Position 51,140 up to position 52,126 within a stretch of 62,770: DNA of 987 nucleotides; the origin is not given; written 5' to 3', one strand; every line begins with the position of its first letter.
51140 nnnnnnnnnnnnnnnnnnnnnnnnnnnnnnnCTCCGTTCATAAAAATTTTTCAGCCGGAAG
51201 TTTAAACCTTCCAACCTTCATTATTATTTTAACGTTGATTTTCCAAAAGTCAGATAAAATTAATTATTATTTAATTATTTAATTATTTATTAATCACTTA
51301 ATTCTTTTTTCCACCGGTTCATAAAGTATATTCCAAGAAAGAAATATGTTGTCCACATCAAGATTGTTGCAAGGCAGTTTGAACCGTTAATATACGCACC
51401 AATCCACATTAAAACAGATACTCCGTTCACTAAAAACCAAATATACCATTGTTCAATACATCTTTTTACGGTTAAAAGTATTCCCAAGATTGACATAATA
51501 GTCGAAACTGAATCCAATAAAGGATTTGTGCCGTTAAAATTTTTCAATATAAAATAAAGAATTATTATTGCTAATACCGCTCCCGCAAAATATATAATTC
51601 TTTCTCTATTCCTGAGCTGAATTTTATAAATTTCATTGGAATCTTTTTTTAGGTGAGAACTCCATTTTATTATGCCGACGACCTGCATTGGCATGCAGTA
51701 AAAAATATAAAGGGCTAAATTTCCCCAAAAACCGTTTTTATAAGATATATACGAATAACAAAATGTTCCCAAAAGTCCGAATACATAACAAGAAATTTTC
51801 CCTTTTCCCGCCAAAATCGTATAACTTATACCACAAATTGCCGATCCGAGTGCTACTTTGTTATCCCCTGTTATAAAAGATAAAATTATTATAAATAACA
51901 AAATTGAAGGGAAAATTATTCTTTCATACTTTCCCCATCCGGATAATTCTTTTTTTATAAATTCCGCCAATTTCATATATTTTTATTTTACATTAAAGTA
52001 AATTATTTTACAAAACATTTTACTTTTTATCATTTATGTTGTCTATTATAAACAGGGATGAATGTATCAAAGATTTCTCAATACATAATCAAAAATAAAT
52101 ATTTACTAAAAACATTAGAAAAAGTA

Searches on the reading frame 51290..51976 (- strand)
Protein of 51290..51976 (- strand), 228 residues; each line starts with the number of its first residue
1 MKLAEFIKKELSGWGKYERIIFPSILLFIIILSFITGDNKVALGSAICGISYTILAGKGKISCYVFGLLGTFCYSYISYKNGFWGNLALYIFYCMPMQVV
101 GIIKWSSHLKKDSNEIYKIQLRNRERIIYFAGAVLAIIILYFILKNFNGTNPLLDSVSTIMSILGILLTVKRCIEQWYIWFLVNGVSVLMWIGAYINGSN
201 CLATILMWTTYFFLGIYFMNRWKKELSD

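Call 85: search_protein_families(library=pfam, proteins=[window:51290-51976:-], max_evalue=0.00001)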
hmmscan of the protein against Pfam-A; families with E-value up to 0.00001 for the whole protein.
window:51290-51976:- (228 aa): 1 family
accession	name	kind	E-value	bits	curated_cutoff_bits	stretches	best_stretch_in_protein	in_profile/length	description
PF04973.17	NMN_transporter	-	2.5e-37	129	27.3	1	44-224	6-175/175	Nicotinamide mononucleotide transporter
